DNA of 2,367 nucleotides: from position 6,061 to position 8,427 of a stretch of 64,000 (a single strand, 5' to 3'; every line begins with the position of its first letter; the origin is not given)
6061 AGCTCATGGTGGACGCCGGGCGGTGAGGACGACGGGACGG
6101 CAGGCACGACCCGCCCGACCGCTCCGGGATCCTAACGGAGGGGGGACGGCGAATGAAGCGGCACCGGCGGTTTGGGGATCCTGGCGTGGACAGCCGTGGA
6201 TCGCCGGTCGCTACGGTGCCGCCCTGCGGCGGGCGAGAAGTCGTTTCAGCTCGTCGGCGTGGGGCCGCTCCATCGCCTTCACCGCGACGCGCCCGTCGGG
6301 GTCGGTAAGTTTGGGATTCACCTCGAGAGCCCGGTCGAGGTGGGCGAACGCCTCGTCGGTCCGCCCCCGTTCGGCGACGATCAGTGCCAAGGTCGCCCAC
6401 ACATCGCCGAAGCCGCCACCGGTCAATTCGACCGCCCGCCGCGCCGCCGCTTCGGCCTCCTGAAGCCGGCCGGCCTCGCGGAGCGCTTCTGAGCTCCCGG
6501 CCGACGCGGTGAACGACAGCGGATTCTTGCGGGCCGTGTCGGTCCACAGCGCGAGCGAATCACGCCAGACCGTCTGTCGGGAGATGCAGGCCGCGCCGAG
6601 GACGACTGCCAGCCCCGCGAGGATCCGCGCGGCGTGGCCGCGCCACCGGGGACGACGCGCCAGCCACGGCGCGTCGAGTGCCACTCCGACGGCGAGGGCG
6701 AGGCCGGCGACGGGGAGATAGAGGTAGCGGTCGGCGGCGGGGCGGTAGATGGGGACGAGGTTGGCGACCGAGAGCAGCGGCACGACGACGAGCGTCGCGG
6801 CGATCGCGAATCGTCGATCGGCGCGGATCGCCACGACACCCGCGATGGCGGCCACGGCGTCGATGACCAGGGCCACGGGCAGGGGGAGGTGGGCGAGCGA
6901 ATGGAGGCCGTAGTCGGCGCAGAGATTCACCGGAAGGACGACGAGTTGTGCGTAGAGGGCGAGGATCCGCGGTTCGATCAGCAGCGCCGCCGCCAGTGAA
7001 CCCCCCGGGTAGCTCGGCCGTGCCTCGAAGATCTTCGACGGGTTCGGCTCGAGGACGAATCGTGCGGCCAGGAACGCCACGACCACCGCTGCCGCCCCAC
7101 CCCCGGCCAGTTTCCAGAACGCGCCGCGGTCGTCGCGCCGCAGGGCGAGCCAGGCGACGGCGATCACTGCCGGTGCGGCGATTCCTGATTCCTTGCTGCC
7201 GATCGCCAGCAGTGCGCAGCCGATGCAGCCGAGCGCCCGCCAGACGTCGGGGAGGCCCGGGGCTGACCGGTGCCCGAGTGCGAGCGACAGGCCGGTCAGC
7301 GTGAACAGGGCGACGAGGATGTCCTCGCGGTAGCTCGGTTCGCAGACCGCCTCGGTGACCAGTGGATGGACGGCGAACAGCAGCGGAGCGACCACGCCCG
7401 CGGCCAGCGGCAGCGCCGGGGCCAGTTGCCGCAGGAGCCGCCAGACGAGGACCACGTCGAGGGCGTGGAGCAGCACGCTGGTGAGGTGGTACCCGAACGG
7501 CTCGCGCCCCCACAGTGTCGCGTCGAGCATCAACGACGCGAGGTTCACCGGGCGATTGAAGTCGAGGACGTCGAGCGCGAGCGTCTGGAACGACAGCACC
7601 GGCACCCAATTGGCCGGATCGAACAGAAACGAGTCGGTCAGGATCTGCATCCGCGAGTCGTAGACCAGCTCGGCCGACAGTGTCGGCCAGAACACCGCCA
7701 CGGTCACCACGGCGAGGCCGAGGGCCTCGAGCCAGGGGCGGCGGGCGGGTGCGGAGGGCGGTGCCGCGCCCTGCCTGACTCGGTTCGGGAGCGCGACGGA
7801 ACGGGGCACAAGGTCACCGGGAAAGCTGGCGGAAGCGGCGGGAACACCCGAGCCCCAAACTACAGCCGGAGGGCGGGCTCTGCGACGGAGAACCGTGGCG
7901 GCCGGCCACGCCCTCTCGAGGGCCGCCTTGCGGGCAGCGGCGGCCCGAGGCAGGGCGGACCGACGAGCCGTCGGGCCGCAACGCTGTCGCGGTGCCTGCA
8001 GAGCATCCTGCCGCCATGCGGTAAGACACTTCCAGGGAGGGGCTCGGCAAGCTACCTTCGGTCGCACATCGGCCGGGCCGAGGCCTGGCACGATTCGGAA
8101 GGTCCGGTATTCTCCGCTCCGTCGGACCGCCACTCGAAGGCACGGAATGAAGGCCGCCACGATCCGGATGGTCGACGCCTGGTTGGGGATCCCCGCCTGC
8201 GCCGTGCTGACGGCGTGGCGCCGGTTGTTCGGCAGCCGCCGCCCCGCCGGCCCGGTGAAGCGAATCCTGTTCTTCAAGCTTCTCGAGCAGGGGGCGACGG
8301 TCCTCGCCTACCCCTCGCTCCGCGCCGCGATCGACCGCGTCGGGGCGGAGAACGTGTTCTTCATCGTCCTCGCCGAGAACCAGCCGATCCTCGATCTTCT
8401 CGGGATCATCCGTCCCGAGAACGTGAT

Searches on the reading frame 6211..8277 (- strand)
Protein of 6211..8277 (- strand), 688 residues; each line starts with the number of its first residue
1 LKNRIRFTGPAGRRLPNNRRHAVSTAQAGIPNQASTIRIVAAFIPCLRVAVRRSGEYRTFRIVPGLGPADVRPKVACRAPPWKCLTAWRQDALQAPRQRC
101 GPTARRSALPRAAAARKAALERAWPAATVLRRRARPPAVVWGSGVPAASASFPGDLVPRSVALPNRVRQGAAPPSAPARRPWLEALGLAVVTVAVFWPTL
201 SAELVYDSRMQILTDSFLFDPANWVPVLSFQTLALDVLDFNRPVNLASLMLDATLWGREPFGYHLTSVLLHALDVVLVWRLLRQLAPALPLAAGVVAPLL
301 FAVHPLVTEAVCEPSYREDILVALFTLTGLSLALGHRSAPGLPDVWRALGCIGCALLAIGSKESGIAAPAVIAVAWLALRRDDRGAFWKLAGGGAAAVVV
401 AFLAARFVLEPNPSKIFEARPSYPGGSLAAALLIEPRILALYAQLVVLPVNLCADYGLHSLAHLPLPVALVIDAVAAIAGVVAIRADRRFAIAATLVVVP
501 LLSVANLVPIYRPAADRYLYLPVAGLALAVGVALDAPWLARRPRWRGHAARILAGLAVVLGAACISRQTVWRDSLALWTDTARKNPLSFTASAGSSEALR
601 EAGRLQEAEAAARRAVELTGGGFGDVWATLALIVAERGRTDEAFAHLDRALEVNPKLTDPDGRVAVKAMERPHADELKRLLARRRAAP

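Call 15: search_protein_families(library=pfam, proteins=[window:6211-8277:-], max_evalue=0.001)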
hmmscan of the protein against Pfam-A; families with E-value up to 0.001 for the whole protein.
window:6211-8277:- (688 aa): 6 families
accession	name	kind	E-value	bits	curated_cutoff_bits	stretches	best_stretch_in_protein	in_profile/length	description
PF07719.23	TPR_2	-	2.8e-07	30.6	27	0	625-656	2-33/34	Tetratricopeptide repeat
PF13424.12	TPR_12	-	2e-06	28.3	30.1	0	629-657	8-36/77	Tetratricopeptide repeat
PF13432.12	TPR_16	-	2.1e-05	25.3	32.7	1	571-620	13-62/65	Tetratricopeptide repeat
PF00515.34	TPR_1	-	2.1e-05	24.6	27.8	0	625-656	2-33/34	Tetratricopeptide repeat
PF13374.12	TPR_10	-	0.00044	20.6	27.5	0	629-653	7-31/42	Tetratricopeptide repeat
PF14559.12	TPR_19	-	0.00073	20.2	25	0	599-656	1-57/68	Tetratricopeptide repeat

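Call 48: search_protein_families(library=pfam, proteins=[window:6211-8277:-], max_evalue=0.1)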
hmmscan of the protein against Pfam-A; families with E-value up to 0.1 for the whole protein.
window:6211-8277:- (688 aa): 9 families
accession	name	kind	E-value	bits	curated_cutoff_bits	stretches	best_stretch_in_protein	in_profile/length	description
PF07719.23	TPR_2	-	2.8e-07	30.6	27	1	625-656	2-33/34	Tetratricopeptide repeat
PF13424.12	TPR_12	-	2e-06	28.3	30.1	1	629-657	8-36/77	Tetratricopeptide repeat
PF13432.12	TPR_16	-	2.1e-05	25.3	32.7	1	571-620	13-62/65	Tetratricopeptide repeat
PF00515.34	TPR_1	-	2.1e-05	24.6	27.8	1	625-656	2-33/34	Tetratricopeptide repeat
PF13374.12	TPR_10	-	0.00044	20.6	27.5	0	629-653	7-31/42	Tetratricopeptide repeat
PF14559.12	TPR_19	-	0.00073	20.2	25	1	599-656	1-57/68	Tetratricopeptide repeat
PF13181.12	TPR_8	-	0.0026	18.2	25.7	0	625-656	2-33/34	Tetratricopeptide repeat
PF17874.7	TPR_MalT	-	0.0029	17.4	45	1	575-653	107-190/336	MalT-like TPR region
PF13428.12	TPR_14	-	0.0031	18.5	23.5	1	625-656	2-33/44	Tetratricopeptide repeat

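Call 66: search_solved_structures(query=A7, max_evalue=1)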
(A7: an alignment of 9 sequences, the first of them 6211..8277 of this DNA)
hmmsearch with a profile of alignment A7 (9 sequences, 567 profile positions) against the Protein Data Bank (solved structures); distinct sequences matched with E-value up to 1: 508 (the best 60 are shown).
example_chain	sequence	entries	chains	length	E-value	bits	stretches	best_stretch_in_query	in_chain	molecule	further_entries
9qhb_A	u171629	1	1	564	5.8e-146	490.7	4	410-561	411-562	Engineered tetratricopeptide repeat protein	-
6eou_A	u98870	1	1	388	4.2e-108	365.7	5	396-547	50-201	UDP-N-acetylglucosamine--peptide N-acetylglucosaminyltransferase 110 kDa subunit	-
1w3b_A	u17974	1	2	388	1.9e-83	284.3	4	410-548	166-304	UDP-N-ACETYLGLUCOSAMINE--PEPTIDE N-ACETYLGLUCOSAMINYLTRANSFERASE 110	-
7yea_A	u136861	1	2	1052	3.3e-83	283.5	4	398-539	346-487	UDP-N-acetylglucosamine--peptide N-acetylglucosaminyltransferase 110 kDa subunit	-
7yeh_B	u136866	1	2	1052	5.1e-83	282.9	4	398-539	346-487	UDP-N-acetylglucosamine--peptide N-acetylglucosaminyltransferase 110 kDa subunit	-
7ntf_A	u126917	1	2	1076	2.6e-82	280.5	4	398-539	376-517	Isoform 1 of UDP-N-acetylglucosamine--peptide N-acetylglucosaminyltransferase 110 kDa subu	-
8bu0_A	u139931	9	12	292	4.7e-80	273.1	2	410-561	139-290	Consensus tetratricopeptide repeat protein | Crystal structure of an 8-repeat consensus TPR superhelix with Zinc. | Monomer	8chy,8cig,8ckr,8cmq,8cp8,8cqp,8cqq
9qhc_A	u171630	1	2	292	2.6e-75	257.4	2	410-561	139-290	Engineered tetratricopeptide repeat protein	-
7y4i_A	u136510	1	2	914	1.9e-51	178.7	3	399-554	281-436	Probable UDP-N-acetylglucosamine--peptide N-acetylglucosaminyltransferase SPINDLY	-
8dtf_A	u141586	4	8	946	2.3e-51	178.4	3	399-554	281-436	Probable UDP-N-acetylglucosamine--peptide N-acetylglucosaminyltransferase SPINDLY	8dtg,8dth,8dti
7qdr_B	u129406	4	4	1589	2.7e-50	174.8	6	415-532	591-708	Tetratricopeptide repeat protein 37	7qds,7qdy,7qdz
9g8o_B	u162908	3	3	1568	7.1e-50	173.5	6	415-532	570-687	Superkiller complex protein 3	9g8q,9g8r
7obi_A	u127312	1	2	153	4.4e-40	141.1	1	413-561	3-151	CTPR-rv4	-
9eh1_Q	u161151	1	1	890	7.9e-40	140.3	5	390-489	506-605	RNA polymerase-associated protein CTR9 homolog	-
8ch0_A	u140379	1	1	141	2.9e-39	138.4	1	412-547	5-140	Consensus tetratricopeptide repeat protein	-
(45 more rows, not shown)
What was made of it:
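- Tried and rejected: The PDB profile search for the TPR-polytopic family was swamped by TPR hits and said nothing about the membrane domain (call 66).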
